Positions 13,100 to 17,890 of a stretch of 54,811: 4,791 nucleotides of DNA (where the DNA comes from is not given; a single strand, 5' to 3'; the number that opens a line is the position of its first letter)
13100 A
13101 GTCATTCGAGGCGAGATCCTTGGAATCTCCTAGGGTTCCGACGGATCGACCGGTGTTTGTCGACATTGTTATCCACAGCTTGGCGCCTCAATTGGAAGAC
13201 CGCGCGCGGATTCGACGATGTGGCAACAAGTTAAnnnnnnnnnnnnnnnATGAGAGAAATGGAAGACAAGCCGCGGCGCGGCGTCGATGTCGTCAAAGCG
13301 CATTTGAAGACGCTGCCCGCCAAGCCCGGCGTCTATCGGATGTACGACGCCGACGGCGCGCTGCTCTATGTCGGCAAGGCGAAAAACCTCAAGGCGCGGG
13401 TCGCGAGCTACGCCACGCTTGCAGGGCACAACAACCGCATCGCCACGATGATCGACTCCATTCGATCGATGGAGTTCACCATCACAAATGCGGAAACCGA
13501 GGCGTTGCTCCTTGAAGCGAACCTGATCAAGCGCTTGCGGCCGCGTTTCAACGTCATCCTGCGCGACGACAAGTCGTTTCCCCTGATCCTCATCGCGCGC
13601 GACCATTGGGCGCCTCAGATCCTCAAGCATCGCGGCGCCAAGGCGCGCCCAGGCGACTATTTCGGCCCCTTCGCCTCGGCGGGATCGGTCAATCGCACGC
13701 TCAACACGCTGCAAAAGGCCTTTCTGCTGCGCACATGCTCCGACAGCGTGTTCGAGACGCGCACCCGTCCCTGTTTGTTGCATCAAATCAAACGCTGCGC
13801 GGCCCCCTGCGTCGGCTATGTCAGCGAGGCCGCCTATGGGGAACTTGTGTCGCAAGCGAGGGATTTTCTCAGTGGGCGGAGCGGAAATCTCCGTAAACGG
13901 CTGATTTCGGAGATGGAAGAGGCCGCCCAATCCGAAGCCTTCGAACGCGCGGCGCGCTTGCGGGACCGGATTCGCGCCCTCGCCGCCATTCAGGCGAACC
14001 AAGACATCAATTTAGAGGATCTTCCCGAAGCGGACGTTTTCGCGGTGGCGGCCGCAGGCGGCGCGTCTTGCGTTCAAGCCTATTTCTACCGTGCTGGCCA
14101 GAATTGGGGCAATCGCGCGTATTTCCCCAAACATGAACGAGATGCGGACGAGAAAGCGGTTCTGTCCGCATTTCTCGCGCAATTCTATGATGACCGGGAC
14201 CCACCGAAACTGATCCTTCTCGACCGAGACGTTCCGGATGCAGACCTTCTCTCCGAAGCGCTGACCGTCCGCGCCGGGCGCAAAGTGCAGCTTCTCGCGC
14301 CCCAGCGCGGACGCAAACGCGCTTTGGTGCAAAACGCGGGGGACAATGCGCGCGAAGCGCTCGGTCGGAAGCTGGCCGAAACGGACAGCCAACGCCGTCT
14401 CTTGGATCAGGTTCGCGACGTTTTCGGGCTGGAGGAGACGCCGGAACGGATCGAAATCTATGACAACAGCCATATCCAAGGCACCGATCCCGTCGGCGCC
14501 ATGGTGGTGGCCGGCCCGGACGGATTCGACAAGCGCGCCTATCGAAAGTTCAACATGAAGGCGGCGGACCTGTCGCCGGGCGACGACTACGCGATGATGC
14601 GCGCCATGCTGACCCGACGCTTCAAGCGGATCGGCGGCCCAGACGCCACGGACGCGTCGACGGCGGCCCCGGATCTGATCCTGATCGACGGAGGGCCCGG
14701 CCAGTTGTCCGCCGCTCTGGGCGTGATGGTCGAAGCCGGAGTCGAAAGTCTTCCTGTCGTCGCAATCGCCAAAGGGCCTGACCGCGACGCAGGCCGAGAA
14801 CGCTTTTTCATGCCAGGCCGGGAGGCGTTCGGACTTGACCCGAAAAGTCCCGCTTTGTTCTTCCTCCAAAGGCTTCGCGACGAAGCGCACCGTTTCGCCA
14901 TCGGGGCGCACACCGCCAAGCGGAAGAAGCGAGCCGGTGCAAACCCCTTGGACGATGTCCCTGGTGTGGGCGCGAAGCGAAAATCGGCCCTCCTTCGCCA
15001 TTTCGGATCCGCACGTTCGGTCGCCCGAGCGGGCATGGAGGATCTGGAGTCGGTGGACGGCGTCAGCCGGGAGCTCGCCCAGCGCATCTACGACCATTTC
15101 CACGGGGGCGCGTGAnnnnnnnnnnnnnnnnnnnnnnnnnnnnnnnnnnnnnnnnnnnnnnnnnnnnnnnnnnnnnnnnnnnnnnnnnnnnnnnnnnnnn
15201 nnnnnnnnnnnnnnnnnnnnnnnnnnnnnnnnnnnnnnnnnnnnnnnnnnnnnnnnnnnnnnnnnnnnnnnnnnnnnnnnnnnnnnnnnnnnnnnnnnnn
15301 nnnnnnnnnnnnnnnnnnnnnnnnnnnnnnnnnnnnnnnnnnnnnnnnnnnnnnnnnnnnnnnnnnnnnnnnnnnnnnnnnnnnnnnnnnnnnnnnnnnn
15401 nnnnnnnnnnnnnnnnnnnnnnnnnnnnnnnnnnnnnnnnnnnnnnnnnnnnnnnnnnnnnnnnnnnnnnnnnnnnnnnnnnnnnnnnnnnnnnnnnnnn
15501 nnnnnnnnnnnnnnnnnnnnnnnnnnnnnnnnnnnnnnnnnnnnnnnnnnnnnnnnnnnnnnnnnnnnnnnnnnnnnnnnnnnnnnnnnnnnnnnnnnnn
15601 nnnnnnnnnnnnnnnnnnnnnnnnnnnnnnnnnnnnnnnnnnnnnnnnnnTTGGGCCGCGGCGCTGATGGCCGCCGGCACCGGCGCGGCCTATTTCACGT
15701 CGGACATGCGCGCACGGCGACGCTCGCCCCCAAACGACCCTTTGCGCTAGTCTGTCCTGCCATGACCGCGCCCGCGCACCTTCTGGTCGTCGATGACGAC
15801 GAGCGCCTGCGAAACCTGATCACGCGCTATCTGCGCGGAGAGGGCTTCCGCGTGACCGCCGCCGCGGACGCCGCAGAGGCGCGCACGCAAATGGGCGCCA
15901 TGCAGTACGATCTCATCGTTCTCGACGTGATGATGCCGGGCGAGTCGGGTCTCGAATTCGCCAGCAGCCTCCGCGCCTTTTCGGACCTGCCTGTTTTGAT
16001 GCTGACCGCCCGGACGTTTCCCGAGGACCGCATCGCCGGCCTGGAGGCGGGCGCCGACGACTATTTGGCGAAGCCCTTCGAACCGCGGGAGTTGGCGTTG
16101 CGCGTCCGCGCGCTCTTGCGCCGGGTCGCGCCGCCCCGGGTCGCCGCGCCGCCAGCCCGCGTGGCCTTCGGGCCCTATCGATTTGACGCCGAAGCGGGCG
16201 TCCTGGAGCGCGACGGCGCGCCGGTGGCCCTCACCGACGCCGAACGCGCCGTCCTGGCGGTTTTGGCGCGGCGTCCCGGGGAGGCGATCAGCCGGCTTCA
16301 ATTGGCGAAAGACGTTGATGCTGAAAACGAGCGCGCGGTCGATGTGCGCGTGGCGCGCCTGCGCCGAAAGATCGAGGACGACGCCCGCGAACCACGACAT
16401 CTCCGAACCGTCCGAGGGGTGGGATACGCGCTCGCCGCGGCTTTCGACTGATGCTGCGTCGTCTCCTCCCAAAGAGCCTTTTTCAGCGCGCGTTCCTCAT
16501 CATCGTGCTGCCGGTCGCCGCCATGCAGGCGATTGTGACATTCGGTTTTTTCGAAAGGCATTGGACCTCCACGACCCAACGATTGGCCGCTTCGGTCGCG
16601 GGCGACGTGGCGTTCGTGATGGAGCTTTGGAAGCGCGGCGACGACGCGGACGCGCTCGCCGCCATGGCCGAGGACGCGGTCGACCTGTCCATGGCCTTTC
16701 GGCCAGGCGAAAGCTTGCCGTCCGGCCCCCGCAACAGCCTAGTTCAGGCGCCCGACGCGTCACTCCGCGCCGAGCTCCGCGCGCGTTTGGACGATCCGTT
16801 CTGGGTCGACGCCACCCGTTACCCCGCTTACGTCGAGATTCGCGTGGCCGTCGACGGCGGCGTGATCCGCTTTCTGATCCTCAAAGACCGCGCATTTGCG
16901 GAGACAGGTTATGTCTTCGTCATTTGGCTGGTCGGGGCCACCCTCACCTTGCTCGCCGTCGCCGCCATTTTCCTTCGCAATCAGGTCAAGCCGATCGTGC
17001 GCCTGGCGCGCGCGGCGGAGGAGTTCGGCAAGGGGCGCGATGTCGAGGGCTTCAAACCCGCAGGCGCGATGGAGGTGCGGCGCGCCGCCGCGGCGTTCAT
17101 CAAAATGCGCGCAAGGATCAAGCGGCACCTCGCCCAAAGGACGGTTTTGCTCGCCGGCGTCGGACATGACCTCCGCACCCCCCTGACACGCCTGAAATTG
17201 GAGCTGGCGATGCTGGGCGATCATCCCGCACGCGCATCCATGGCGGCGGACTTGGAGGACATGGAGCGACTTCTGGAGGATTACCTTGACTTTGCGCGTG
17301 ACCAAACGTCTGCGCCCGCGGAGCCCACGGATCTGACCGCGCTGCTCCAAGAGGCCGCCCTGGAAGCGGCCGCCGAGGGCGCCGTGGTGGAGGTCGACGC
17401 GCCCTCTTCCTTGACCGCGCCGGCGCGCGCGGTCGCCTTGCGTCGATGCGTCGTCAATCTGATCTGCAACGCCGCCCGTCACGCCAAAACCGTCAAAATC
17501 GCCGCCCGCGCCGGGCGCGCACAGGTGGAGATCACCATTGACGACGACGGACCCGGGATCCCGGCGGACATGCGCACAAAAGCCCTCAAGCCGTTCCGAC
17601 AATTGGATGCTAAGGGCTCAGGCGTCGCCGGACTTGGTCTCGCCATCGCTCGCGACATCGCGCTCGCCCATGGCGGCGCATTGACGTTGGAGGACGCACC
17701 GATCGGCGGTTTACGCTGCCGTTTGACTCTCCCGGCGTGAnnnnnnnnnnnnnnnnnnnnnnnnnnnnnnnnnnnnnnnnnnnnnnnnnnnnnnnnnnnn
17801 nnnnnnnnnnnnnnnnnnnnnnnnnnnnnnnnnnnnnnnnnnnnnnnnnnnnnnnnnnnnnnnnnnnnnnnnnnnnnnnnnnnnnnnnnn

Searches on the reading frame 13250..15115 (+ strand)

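Call 15: search_protein_families(library=ncbifam, proteins=[window:13250-15115:+], max_evalue=0.00001)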
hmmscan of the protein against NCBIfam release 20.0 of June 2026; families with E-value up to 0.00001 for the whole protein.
window:13250-15115:+ (621 aa): 14 families
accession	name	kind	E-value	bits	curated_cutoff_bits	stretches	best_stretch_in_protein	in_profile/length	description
TIGR00194.1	uvrC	equivalog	2.7e-157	524.9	285.45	1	16-597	2-573/574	excinuclease ABC subunit UvrC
NF001824.0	PRK00558.1-5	equivalog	1.5e-143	479.6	451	1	19-618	11-645/652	excinuclease ABC subunit UvrC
NF011263.0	PRK14669.1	equivalog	1.1e-129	433.9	1108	1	16-619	4-604/624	excinuclease ABC subunit C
NF011262.0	PRK14668.1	equivalog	1.7e-123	413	544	1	13-614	4-574/577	excinuclease ABC subunit C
NF011260.0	PRK14666.1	equivalog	9.1e-112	375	649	2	16-325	3-314/698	excinuclease ABC subunit C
NF011261.0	PRK14667.1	equivalog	5.4e-89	299.2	818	1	15-615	6-563/567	excinuclease ABC subunit C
NF011266.0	PRK14672.1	equivalog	7.1e-81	272.5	1504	2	16-323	12-314/691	excinuclease ABC subunit C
NF011264.0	PRK14670.1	equivalog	6.6e-67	226.1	1021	1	16-613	9-585/602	excinuclease ABC subunit C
NF005906.0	PRK07883.1-4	equivalog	1.4e-66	225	495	1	5-344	195-532/563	DEDD exonuclease domain-containing protein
NF005907.0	PRK07883.1-5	equivalog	1.6e-42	145.7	454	1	16-246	220-453/584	DEDD exonuclease domain-containing protein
NF005905.0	PRK07883.1-3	equivalog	2.6e-32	112.2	508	1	20-264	221-462/581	DEDD exonuclease domain-containing protein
NF005904.0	PRK07883.1-2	equivalog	1.1e-26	93.3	969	1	19-251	226-460/584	DEDD exonuclease domain-containing protein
NF007833.0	PRK10545.1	equivalog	1.5e-20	73.6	367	1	15-198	24-204/289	excinuclease Cho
NF005903.0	PRK07883.1-1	equivalog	2.9e-18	65.7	1038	1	20-251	243-472/642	DEDD exonuclease domain-containing protein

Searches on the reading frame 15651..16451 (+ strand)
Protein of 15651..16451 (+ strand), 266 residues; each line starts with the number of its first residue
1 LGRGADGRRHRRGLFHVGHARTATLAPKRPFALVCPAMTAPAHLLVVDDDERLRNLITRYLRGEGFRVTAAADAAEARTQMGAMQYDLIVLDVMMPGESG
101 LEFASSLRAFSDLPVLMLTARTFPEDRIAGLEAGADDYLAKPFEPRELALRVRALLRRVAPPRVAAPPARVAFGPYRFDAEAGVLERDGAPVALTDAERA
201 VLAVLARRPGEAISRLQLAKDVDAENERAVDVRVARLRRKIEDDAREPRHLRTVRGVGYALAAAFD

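Call 76: search_protein_families(library=pfam, proteins=[window:15651-16451:+], max_evalue=0.000001)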
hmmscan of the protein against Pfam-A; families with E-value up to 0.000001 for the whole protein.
window:15651-16451:+ (266 aa): 2 families
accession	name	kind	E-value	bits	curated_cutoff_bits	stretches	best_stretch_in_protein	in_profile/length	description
PF00072.30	Response_reg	-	1.9e-29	102.5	30.2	1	45-152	2-110/111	Response regulator receiver domain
PF00486.34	Trans_reg_C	-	1e-18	67.6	26.2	1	190-261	2-77/77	Transcriptional regulatory protein, C terminal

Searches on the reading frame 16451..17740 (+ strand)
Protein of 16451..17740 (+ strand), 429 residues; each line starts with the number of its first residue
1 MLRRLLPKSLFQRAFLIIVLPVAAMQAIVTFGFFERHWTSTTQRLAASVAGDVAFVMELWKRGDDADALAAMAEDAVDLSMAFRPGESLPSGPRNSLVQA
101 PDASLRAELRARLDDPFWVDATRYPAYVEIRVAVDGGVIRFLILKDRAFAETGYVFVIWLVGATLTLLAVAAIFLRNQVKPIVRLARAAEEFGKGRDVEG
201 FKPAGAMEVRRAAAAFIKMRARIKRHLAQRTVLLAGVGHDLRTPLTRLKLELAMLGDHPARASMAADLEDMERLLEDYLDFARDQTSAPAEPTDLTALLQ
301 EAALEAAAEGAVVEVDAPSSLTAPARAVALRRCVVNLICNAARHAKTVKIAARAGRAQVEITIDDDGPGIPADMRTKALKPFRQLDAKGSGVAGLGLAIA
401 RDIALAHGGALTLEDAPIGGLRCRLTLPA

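Call 76: search_protein_families(library=pfam, proteins=[window:16451-17740:+], max_evalue=0.000001)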
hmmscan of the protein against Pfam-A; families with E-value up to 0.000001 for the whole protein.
window:16451-17740:+ (429 aa): 2 families
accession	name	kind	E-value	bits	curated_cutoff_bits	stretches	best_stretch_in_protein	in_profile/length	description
PF02518.31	HATPase_c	-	9.3e-18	65.1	26.4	1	328-428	4-108/111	Histidine kinase-, DNA gyrase B-, and HSP90-like ATPase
PF00512.31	HisKA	-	3.2e-09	37.1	26.9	1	230-285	2-64/66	His Kinase A (phospho-acceptor) domain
